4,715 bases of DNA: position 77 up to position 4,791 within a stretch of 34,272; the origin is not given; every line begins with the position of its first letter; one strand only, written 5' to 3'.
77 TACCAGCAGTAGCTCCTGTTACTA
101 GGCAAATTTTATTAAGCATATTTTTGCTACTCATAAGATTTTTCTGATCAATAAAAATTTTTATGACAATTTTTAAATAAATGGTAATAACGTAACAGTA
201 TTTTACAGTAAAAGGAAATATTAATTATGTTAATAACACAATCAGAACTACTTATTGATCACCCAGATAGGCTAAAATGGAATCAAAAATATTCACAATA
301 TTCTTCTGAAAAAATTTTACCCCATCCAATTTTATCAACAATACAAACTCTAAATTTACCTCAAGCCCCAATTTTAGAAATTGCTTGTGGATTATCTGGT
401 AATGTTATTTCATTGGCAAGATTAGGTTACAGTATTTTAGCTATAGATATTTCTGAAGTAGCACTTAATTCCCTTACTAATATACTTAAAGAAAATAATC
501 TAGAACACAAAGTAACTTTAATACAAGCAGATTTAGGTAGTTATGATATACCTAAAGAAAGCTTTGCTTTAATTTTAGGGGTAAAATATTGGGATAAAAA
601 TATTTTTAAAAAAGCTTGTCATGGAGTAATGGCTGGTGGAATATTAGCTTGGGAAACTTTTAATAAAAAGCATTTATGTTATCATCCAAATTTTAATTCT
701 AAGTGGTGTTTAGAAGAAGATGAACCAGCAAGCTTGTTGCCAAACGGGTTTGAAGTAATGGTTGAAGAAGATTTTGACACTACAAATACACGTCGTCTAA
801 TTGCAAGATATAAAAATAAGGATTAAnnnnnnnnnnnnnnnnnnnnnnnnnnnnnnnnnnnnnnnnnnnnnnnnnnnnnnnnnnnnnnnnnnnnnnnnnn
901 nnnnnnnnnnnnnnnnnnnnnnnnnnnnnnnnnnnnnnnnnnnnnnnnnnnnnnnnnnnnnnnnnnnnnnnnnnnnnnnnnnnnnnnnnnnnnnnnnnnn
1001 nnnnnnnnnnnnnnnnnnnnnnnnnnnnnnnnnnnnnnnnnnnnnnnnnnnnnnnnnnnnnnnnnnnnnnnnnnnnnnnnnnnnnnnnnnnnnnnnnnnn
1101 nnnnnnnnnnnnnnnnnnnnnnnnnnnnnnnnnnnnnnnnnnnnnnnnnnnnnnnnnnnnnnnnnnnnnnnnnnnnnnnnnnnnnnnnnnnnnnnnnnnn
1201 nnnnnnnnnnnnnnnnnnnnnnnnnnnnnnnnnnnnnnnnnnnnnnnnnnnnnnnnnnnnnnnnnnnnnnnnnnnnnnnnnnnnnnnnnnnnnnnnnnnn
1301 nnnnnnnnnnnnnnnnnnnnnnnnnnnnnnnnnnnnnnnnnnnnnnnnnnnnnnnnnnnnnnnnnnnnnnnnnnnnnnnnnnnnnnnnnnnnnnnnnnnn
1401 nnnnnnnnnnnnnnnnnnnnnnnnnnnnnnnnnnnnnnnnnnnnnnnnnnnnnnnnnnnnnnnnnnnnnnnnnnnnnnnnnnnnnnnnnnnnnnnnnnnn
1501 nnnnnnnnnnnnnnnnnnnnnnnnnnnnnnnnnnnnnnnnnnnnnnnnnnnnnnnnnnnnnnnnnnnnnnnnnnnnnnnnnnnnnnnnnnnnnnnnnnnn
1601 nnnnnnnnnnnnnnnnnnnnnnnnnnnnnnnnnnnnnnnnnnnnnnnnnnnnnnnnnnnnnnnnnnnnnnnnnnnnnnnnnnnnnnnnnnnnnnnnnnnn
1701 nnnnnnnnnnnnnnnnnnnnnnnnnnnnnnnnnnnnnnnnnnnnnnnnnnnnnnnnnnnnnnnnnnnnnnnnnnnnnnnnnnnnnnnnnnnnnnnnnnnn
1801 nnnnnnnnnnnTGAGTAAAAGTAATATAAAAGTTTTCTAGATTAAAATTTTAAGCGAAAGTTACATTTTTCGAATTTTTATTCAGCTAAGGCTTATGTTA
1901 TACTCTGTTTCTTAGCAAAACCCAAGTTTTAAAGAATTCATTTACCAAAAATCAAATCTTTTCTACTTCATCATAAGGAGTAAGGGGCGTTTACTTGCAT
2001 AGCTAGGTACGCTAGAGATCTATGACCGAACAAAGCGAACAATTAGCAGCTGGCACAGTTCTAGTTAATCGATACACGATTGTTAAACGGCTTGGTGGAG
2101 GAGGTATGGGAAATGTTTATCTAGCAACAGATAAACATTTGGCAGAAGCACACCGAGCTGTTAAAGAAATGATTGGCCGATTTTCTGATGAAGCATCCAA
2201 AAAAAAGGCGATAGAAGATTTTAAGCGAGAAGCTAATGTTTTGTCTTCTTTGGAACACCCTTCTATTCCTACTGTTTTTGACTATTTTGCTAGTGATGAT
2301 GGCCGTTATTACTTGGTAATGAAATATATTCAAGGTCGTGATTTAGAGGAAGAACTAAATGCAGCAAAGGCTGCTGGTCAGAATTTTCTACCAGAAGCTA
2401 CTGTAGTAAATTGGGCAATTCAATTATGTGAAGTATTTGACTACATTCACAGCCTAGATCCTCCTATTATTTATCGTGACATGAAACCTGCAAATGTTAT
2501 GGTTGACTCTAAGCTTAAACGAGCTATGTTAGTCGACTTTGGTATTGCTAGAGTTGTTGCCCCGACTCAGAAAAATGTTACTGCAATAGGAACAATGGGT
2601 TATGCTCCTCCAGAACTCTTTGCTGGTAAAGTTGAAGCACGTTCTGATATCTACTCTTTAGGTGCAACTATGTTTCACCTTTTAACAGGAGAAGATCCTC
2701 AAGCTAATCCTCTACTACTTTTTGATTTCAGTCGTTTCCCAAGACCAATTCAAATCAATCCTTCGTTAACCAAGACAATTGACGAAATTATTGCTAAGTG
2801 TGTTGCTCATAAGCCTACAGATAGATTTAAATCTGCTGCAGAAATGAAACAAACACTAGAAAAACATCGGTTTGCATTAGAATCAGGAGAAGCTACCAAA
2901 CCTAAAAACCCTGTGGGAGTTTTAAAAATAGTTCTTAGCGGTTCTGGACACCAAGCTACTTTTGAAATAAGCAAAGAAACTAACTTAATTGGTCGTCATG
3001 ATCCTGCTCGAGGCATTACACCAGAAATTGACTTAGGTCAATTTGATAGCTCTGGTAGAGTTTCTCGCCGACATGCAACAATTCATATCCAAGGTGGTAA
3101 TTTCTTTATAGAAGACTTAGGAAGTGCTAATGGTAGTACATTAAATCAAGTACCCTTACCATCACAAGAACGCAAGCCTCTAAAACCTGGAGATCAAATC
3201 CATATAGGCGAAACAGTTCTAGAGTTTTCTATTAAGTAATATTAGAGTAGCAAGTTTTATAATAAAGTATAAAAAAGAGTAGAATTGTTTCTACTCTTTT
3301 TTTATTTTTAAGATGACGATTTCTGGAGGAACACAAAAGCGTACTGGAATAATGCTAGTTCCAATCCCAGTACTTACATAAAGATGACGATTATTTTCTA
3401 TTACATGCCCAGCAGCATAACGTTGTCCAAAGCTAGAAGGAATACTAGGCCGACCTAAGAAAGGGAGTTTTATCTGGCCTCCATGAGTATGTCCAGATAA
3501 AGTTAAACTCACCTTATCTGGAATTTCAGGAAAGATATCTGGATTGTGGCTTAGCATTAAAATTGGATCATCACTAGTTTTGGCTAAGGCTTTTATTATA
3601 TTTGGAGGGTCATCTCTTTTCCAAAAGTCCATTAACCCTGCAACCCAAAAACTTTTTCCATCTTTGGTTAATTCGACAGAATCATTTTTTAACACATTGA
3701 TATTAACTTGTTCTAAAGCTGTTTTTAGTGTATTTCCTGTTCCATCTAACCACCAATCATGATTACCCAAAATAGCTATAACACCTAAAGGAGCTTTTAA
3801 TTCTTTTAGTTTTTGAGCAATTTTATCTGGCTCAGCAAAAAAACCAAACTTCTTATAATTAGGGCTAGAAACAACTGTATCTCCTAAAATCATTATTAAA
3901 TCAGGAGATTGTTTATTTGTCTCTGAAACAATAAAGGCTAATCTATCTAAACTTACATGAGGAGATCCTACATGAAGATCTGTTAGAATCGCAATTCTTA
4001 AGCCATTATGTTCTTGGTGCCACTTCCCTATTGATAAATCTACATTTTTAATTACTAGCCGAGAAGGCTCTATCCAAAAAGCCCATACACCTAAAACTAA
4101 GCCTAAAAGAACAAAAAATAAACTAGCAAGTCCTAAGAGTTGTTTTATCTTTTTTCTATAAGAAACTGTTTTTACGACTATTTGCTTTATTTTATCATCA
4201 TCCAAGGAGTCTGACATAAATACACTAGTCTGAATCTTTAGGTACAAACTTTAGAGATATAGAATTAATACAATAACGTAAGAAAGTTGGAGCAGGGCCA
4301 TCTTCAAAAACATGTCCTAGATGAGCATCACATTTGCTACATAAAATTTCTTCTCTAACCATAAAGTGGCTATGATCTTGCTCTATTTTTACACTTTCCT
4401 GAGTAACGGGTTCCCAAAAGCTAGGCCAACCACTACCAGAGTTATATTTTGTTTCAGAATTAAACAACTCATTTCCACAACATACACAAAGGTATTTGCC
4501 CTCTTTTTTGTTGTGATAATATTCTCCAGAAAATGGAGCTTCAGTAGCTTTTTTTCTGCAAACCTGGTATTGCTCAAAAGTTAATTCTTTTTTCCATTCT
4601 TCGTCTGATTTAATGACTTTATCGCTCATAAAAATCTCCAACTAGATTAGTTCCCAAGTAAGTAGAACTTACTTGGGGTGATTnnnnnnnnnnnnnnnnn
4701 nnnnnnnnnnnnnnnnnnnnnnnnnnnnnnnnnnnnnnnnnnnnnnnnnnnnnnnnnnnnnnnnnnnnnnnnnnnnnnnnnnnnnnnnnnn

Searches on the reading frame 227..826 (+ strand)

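Call 7: search_protein_families(library=pfam, proteins=[window:227-826:+], max_evalue=0.001)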
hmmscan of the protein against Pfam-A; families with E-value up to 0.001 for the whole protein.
window:227-826:+ (199 aa): 7 families
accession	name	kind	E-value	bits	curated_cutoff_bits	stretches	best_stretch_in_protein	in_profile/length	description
PF13649.12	Methyltransf_25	-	4.5e-09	37.3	27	1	49-119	1-71/97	Methyltransferase domain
PF08241.18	Methyltransf_11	-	1.6e-05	25.9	21.2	1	50-117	1-65/95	Methyltransferase domain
PF13847.12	Methyltransf_31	-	7e-05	23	27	1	48-118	6-80/145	Methyltransferase domain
PF09445.16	Methyltransf_15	-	0.0001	22.4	22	1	49-105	4-60/165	RNA cap guanine-N2 methyltransferase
PF08242.18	Methyltransf_12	-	0.00042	21.4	30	1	50-108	1-63/98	Methyltransferase domain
PF05724.17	TPMT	-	0.00074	19.7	26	0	18-99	10-88/218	Thiopurine S-methyltransferase (TPMT)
PF02475.24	TRM5-TYW2_MTfase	-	0.00098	19.6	28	0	54-153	45-146/164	TRM5/TYW2 methyltransferase domain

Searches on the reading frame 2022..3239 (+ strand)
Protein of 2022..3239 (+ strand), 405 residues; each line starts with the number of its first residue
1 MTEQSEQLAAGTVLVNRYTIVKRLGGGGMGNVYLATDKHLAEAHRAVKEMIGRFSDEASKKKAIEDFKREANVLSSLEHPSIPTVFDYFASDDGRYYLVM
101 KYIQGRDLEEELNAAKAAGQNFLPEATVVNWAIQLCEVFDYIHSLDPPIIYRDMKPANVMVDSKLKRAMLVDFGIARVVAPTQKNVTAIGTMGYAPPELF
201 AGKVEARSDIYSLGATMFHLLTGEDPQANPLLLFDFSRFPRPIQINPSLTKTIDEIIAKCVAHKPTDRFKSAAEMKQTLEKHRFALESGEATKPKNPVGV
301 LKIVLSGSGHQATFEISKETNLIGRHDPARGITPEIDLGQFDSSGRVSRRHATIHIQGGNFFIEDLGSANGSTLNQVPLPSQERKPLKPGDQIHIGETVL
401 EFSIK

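Call 7: search_protein_families(library=pfam, proteins=[window:2022-3239:+], max_evalue=0.001)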
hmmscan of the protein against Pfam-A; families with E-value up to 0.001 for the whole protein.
window:2022-3239:+ (405 aa): 5 families
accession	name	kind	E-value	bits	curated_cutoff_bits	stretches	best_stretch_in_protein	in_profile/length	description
PF00069.31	Pkinase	-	2.5e-40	139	31.7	1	18-275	1-257/263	Protein kinase domain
PF07714.23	PK_Tyr_Ser-Thr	-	5.2e-27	95.2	23.1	1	20-270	3-250/258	Protein tyrosine and serine/threonine kinase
PF00498.31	FHA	-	1.8e-15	57.5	20.7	1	323-396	3-67/67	FHA domain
PF16697.10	Yop-YscD_cpl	-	1.7e-08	35.1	33.2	1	304-403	2-91/94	Inner membrane component of T3SS, cytoplasmic domain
PF01636.29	APH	-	1.4e-07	32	23.2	1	28-148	8-113/239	Phosphotransferase enzyme family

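Call 72: search_protein_families(library=padloc, proteins=[window:2022-3239:+], max_evalue=0.001)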
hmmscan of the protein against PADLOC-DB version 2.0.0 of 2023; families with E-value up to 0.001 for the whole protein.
window:2022-3239:+ (405 aa): 34 families (the best 25 are shown)
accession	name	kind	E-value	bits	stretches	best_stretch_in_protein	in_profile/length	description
PDLC04042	PD-T4-6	-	4.5e-61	205.1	1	11-287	4-277/292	-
PDLC04053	PD-T4-6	-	2.3e-60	202.6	1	15-296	8-285/311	-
PDLC04044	PD-T4-6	-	5.1e-59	198.3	1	7-301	23-310/372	-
PDLC04054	PD-T4-6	-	3.4e-57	192.4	1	9-281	4-272/347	-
PDLC04138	mad6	-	1.1e-54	184.5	1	13-281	48-312/659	mads_6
PDLC04047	PD-T4-6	-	1.2e-54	183.6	1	12-282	6-272/327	-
PDLC04060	PD-T4-6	-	1.8e-54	183.5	1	11-284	3-271/486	-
PDLC04045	PD-T4-6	-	1.7e-51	173.3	1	11-286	28-302/350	-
PDLC04061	PD-T4-6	-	7.6e-51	172.1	1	1-341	1-324/510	-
PDLC04057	PD-T4-6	-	2.1e-50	170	1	11-281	3-269/443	-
PDLC04062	PD-T4-6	-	3.6e-50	169.3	1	13-283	29-294/450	-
PDLC04041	PD-T4-6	-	1.1e-46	158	1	5-282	18-293/443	-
PDLC04043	PD-T4-6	-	4.8e-46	155.7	1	13-283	12-278/452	-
PDLC04051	PD-T4-6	-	1e-45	154.6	1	13-317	29-332/476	-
PDLC04052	PD-T4-6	-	1.9e-45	154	1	12-284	5-278/496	-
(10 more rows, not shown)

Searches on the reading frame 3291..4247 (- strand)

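Call 7: search_protein_families(library=pfam, proteins=[window:3291-4247:-], max_evalue=0.001)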
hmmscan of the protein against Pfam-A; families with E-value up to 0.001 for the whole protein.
window:3291-4247:- (318 aa): 2 families
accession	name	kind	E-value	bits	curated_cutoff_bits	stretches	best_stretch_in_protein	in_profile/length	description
PF00149.33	Metallophos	-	2.8e-13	51.2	21.5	1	83-256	1-190/191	Calcineurin-like phosphoesterase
PF12850.12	Metallophos_2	-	4.5e-05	23.9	27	1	83-201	1-85/154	Calcineurin-like phosphoesterase superfamily domain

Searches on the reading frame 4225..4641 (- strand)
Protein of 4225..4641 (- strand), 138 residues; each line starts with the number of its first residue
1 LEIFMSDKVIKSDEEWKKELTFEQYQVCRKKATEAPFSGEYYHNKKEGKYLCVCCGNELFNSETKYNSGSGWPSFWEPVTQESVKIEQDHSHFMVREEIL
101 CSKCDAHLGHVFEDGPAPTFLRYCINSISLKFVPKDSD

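Call 7: search_protein_families(library=pfam, proteins=[window:4225-4641:-], max_evalue=0.001)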
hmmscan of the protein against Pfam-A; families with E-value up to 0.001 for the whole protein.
window:4225-4641:- (138 aa): 2 families
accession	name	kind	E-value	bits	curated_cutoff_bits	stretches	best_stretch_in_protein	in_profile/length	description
PF01641.26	SelR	-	3.7e-52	175.6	24.9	1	20-134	1-116/116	SelR domain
PF24046.1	At4g08330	-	0.00074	20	27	0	91-118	71-98/129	At4g08330 beta-tent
